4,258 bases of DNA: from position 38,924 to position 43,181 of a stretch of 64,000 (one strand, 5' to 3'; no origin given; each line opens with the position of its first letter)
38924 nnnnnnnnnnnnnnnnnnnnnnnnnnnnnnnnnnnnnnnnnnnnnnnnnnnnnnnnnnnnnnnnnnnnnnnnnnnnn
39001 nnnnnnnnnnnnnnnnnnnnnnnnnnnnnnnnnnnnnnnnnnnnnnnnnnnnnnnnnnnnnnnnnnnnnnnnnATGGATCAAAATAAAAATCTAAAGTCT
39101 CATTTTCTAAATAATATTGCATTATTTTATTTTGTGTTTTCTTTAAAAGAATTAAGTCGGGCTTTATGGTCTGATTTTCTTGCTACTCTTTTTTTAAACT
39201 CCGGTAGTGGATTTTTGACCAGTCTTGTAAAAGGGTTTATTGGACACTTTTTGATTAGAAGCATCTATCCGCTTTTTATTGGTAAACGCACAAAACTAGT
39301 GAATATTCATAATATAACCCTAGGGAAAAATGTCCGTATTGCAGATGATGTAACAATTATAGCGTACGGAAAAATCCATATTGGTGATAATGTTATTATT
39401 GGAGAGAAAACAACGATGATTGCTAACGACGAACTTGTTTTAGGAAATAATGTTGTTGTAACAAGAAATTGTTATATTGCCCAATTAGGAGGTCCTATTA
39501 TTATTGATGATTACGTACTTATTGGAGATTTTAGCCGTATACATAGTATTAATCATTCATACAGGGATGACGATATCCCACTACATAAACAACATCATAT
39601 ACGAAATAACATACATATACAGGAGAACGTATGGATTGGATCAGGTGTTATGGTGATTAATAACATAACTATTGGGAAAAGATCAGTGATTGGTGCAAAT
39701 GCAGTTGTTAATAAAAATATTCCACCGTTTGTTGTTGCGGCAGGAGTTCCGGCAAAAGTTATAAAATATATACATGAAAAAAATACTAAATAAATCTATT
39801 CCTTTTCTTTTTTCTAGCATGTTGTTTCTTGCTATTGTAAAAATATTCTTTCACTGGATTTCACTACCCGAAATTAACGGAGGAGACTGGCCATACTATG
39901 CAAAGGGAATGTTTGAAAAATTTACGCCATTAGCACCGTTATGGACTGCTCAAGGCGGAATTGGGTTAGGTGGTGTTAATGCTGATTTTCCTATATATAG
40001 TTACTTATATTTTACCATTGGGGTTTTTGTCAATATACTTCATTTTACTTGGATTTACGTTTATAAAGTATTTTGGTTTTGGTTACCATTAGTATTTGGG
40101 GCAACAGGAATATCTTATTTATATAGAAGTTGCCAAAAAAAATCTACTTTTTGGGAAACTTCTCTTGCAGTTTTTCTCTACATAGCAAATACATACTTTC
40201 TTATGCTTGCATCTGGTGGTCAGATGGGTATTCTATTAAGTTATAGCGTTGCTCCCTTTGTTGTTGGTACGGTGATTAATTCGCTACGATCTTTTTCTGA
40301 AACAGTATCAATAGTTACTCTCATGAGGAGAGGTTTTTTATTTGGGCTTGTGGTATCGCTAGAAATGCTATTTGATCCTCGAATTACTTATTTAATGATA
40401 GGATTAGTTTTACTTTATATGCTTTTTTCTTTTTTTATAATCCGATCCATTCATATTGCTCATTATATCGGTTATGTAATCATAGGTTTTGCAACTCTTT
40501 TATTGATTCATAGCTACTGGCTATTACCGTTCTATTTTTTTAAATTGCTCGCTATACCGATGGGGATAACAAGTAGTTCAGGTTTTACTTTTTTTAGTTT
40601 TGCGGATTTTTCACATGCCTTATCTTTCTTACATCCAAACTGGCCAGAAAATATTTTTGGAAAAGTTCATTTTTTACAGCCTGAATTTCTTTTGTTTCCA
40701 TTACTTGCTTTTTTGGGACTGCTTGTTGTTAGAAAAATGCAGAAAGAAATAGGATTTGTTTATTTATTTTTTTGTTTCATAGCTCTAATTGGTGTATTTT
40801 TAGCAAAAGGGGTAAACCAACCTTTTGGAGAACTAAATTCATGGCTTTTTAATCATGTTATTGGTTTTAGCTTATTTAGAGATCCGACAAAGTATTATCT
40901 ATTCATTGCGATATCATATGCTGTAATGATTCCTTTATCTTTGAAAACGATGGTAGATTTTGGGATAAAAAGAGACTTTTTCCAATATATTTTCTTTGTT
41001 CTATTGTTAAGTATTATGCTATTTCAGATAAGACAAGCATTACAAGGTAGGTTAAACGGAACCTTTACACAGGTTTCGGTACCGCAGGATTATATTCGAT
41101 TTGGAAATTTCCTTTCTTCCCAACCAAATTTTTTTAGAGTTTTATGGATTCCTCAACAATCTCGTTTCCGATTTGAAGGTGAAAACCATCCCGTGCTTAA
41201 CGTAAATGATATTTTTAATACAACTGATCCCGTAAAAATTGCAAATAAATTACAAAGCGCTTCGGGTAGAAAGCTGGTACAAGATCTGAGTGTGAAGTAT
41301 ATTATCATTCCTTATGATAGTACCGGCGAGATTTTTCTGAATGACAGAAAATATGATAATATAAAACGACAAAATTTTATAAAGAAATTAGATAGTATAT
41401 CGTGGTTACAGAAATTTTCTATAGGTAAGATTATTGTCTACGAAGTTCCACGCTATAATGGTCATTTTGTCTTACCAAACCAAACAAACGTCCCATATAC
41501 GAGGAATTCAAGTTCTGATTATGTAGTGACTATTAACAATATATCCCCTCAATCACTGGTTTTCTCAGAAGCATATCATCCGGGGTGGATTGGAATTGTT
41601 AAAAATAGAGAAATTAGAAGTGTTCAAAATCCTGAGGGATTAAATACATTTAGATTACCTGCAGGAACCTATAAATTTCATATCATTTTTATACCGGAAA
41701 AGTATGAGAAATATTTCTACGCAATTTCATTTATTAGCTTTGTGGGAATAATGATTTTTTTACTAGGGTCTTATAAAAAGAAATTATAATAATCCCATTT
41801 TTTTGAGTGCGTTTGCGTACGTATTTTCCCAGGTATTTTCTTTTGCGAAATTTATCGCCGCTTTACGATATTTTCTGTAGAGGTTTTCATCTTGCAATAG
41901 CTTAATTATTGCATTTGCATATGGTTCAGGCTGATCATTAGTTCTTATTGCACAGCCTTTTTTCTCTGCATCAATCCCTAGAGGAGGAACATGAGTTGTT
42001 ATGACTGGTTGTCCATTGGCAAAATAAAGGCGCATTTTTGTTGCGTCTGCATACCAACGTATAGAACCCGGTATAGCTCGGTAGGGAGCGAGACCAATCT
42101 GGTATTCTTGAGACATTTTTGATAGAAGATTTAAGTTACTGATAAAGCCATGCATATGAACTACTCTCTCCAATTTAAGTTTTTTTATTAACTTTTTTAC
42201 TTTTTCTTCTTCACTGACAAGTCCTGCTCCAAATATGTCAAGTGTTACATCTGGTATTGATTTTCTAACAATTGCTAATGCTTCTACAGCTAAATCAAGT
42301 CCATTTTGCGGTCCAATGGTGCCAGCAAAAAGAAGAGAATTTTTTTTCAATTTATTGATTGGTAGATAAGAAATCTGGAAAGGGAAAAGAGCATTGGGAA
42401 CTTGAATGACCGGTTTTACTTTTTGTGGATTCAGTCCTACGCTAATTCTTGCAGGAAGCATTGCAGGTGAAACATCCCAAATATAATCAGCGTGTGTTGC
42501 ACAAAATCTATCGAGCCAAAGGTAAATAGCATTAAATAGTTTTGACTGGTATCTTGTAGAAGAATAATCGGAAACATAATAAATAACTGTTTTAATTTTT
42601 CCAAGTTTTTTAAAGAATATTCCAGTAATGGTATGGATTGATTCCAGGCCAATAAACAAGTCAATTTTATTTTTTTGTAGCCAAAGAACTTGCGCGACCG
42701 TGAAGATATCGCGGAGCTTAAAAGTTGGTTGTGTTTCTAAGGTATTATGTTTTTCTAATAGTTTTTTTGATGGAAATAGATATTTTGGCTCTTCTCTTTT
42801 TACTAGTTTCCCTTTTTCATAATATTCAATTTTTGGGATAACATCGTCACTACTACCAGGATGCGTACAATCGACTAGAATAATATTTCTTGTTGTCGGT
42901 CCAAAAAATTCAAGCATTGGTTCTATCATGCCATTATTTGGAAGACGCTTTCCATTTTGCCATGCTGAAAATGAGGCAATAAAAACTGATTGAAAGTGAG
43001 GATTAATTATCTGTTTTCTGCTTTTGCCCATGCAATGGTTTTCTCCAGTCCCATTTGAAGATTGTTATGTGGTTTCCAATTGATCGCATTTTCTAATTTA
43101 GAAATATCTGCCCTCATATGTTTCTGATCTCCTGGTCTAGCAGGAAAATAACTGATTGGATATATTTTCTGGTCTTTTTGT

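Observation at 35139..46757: Three-member paralogous family of giant polytopic membrane proteins, each with a C-terminal TM anchor; two have small 3-TM partner proteins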

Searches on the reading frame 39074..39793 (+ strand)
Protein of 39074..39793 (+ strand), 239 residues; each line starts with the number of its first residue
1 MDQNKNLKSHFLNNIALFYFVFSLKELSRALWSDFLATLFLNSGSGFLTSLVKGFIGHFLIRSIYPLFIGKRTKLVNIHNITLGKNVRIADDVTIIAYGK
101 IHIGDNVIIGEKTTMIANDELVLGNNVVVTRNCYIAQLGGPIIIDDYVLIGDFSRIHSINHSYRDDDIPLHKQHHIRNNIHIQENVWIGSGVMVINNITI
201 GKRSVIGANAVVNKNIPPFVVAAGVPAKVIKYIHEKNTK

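Call 4: search_protein_families(library=pfam, proteins=[window:39074-39793:+], max_evalue=1)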
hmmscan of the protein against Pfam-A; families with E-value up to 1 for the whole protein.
window:39074-39793:+ (239 aa): 5 families
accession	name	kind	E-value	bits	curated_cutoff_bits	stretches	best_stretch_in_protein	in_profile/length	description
PF00132.30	Hexapep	-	1.8e-16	59.5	27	4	179-214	1-36/36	Bacterial transferase hexapeptide (six repeats)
PF25084.1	LbH_EIF2B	-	1.4e-09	38.3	54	2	161-214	3-55/105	EIF2B subunit epsilon LbH domain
PF21711.3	DCTN5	-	0.00025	21.2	40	2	96-137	80-118/182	Dynactin subunit 5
PF14602.12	Hexapep_2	-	0.0072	16.5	27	1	182-213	4-33/34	Hexapeptide repeat of succinyl-transferase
PF25087.1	GMPPB_C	-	0.13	12.4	39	0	175-207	12-44/110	GMPPB C-terminal domain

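Call 5: search_protein_families(library=ncbifam, proteins=[window:39074-39793:+], max_evalue=1)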
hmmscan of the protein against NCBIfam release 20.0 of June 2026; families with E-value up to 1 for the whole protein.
window:39074-39793:+ (239 aa): 45 families (the best 25 are shown)
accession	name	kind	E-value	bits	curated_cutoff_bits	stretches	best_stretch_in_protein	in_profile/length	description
NF007076.0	PRK09527.1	equivalog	6.1e-21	74.7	347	1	66-237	41-189/203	galactoside O-acetyltransferase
NF007797.0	PRK10502.1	subfamily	1.6e-20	73.5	192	2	141-232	92-178/183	WcaF family extracellular polysaccharide biosynthesis acetyltransferase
NF007240.0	PRK09677.1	equivalog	8.4e-20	71.1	243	2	118-237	63-189/192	putative lipopolysaccharide biosynthesis O-acetyl transferase WbbJ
TIGR03570.1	NeuD_NnaD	subfamily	3.9e-16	59.3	160.8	2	119-228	98-202/202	NeuD/PglB/VioB family sugar acetyltransferase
NF041874.1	EPS_EpsC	equivalog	4.5e-15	55.8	150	1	149-231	83-165/168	serine O-acetyltransferase EpsC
TIGR04008.1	WcaF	equivalog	1.2e-13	51.4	326.3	2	177-231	122-176/180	colanic acid biosynthesis acetyltransferase WcaF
TIGR03308.1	phn_thr-fam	hypoth_equivalog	1.3e-13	51.3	201.65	1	78-232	17-161/204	phosphonate metabolim protein, transferase hexapeptide repeat family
NF038307.1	EPS_acetyl_HpsU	equivalog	1.8e-13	50.5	305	2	176-229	121-174/178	hormogonium polysaccharide biosynthesis acetyltransferase HpsU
NF000311.1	Vat_ABCDEFH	equivalog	3.5e-13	49.6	300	2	165-236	96-167/201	Vat family streptogramin A O-acetyltransferase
TIGR01172.1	cysE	equivalog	2.5e-12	47.1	210.65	2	137-228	69-162/162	serine O-acetyltransferase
NF007499.0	PRK10092.1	equivalog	2.7e-12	46.9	314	2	121-231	74-181/183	maltose O-acetyltransferase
TIGR03532.1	DapD_Ac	equivalog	2.8e-12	46.7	231.75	1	179-237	160-218/231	2,3,4,5-tetrahydropyridine-2,6-dicarboxylate N-acetyltransferase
NF000101.1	stregram_VatA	exception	3.2e-12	46.5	450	2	122-231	61-170/219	streptogramin A O-acetyltransferase Vat(A)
NF050158.1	CarbAnhydGPos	equivalog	4.1e-12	46.1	250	2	178-238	86-148/172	gamma carbonic anhydrase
NF003657.0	PRK05289.1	equivalog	7.7e-12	44.9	226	3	173-229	136-192/264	acyl-ACP--UDP-N-acetylglucosamine O-acyltransferase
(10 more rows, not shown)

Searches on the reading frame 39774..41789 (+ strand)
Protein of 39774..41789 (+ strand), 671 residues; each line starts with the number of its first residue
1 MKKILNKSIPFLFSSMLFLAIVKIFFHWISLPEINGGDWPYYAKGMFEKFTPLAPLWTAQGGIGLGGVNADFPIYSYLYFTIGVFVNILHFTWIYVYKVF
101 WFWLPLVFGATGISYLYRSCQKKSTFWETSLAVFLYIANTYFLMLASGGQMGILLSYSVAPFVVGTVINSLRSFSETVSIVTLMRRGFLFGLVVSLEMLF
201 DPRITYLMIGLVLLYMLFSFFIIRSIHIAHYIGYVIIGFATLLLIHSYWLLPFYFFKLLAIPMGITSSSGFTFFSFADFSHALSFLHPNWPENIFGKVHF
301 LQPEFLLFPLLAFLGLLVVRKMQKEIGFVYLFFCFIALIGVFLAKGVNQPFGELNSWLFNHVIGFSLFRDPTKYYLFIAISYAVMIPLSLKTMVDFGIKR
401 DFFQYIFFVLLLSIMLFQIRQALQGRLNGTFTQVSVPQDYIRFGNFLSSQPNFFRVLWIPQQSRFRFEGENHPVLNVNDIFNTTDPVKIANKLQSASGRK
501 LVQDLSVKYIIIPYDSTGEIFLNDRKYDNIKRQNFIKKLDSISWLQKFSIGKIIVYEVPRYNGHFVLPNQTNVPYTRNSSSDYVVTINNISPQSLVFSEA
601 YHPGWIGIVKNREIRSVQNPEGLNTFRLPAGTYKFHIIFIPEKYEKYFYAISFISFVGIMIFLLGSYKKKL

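Call 4: search_protein_families(library=pfam, proteins=[window:39774-41789:+], max_evalue=1)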
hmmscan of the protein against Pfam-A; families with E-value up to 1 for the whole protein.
window:39774-41789:+ (671 aa): 0 families

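Call 5: search_protein_families(library=ncbifam, proteins=[window:39774-41789:+], max_evalue=1)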
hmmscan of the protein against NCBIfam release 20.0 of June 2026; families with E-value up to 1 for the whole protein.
window:39774-41789:+ (671 aa): 1 family
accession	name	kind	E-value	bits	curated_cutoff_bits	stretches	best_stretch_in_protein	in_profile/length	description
NF053599.1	transp_MmpA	equivalog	1.9e-09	36.7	210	1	311-474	261-414/543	MmpA family trehalose lipid delivery protein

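Call 11: search_solved_structures(query=window:39774-41789:+, max_evalue=10)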
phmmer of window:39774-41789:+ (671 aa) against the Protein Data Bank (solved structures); distinct sequences matched with E-value up to 10: 2.
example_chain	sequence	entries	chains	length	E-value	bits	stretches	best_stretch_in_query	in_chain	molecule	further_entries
2bba_A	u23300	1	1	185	1.3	10.6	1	244-306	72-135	Ephrin type-B receptor 4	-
2hle_A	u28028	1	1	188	1.4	10.5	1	244-306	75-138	Ephrin type-B receptor 4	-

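Call 17: find_homologous_proteins(query=window:39774-41789:+)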
Query window:39774-41789:+ (671 aa): 484 proteins with E <= 0.001 among 8000 candidates; the best 120 are listed.
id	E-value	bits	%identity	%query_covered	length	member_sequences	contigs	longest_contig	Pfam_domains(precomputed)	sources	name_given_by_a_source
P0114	0.0e+0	1506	100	100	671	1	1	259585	-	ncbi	-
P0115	1.8e-226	772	52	95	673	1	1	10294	-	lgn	-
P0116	7.7e-222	757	54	94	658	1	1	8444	PF09586.17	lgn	-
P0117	8.8e-217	740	51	99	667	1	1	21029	-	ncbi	-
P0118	1.7e-179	617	45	97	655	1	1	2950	-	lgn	-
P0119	2.2e-165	570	42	98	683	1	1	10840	-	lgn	-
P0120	1.4e-156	541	42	100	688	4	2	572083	-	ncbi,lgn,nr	ncbi:hypothetical protein M1146_00980 [Patescibacteria group bacterium]|nr:hypothetical protein [Pat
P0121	1.0e-154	535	42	94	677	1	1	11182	-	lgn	-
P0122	6.9e-154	532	42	97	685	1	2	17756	-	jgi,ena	-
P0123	3.9e-151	523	40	97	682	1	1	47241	-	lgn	-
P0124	3.1e-149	517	40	93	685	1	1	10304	-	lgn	-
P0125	4.7e-149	516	40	97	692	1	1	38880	-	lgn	-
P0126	2.2e-145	504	39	96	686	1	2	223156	-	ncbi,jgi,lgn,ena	-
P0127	8.8e-145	502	40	96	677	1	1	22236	-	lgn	-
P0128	2.3e-142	494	38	96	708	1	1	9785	PF09586.17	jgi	-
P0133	2.7e-139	484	37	96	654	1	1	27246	PF09586.17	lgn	-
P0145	1.7e-135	471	38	96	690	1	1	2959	PF09586.17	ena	-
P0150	2.4e-134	467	38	92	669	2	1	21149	PF09586.17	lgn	-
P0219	5.5e-123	430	36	93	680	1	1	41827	PF09586.17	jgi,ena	-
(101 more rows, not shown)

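Call 21: search_protein_families(library=pfam, alignment_id=A2, max_evalue=1)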
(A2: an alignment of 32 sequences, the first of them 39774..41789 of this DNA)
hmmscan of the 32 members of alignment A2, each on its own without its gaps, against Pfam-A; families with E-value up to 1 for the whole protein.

A. member 1, window:39774-41789:+ (671 aa): 0 families

B. families by the number of members that match (of 32 scanned): 9 families
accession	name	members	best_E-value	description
PF09586.16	YfhO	7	3.4e-08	Bacterial membrane protein YfhO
PF11847.13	GT-C_AftD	3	0.0017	Alpha-(1->3)-arabinofuranosyltransferase, N-terminal GT-C domain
PF17456.7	TcpS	1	0.052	Toxin-coregulated pilus protein S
PF24308.1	DUF7487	1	0.057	Family of unknown function (DUF7487)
PF24798.1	Ig-CFAP74_4th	1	0.067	CFAP74 forth Ig-like domain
PF17336.7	DUF5368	1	0.071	Family of unknown function (DUF5368)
PF11611.13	DUF4352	1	0.23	Domain of unknown function (DUF4352)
PF02960.20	K1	1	0.29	K1 glycoprotein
PF08030.17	NAD_binding_6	1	0.3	Ferric reductase NAD binding domain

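Call 22: search_solved_structures(query=A2, max_evalue=10)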
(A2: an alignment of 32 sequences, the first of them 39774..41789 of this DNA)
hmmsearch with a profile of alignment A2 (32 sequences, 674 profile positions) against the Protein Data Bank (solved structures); distinct sequences matched with E-value up to 10: 3.
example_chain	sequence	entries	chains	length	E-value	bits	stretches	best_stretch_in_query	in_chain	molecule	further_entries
1b9b_A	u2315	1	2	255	1.8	10.2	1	500-537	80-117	PROTEIN (TRIOSEPHOSPHATE ISOMERASE)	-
3m9y_A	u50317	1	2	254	1.9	10.1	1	497-539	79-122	Triosephosphate isomerase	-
3uwu_A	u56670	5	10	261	2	10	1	497-539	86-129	Triosephosphate isomerase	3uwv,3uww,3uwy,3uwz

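Call 70: search_dna_similar(query=window:39774-41789:+, collection=plasmids, mode=protein, max_evalue=0.01, max_rows=15)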
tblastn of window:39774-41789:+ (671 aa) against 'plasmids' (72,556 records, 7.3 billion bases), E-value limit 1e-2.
No match.

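Call 93: search_protein_families(library=pfam, proteins=[P0116, P0128, P0133, P0145, P0150, P0219], max_evalue=0.1)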
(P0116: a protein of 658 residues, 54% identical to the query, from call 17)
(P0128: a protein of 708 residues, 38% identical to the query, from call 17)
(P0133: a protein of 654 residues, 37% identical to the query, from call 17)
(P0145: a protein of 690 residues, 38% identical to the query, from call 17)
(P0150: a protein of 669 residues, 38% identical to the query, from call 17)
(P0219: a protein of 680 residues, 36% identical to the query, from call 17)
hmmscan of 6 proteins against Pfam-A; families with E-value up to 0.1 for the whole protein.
P0116 (658 aa): 1 family
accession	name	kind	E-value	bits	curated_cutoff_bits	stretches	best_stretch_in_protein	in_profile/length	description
PF09586.16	YfhO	-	2e-05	23.6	28.5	1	562-636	753-828/835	Bacterial membrane protein YfhO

P0128 (708 aa): 1 family
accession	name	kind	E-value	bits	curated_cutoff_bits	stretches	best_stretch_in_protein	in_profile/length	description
PF09586.16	YfhO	-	1.5e-06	27.3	28.5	1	591-678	742-830/835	Bacterial membrane protein YfhO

P0133 (654 aa): 1 family
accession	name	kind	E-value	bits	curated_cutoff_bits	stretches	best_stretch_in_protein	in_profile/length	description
PF09586.16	YfhO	-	4.9e-06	25.6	28.5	1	535-638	732-835/835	Bacterial membrane protein YfhO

P0145 (690 aa): 2 families
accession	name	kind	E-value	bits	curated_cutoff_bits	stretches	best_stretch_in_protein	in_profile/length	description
PF09586.16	YfhO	-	3.4e-08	32.8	28.5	1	563-661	735-833/835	Bacterial membrane protein YfhO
PF17456.7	TcpS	-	0.052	13.8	28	0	571-626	90-145/155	Toxin-coregulated pilus protein S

P0150 (669 aa): 1 family
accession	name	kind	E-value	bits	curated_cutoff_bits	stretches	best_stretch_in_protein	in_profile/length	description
PF09586.16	YfhO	-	1.1e-06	27.8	28.5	1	585-639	775-829/835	Bacterial membrane protein YfhO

P0219 (680 aa): 1 family
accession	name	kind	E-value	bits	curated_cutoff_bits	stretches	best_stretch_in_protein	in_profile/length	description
PF09586.16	YfhO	-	2.1e-05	23.6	28.5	1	591-651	769-830/835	Bacterial membrane protein YfhO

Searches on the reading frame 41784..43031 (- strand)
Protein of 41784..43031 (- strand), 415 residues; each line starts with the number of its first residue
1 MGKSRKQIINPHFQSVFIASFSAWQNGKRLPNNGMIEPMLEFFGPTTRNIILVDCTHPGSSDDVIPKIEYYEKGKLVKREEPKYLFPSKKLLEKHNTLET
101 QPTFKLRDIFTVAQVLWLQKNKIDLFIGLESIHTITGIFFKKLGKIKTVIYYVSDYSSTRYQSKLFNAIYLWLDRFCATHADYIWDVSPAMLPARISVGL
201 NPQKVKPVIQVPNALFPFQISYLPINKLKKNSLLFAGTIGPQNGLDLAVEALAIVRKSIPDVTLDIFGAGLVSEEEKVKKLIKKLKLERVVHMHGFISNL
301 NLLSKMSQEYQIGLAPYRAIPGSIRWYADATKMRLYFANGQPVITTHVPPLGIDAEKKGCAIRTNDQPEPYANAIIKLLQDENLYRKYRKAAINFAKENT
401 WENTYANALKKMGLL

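Call 26: search_protein_families(library=pfam, proteins=[window:41784-43031:-], max_evalue=0.001)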
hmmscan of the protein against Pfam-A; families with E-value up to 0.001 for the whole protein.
window:41784-43031:- (415 aa): 2 families
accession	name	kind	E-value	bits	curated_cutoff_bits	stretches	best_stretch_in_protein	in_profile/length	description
PF00534.26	Glycos_transf_1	-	1e-15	58.1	26.4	1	228-304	13-90/172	Glycosyl transferases group 1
PF13692.12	Glyco_trans_1_4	-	2.9e-14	54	27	1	231-381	2-142/142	Glycosyl transferases group 1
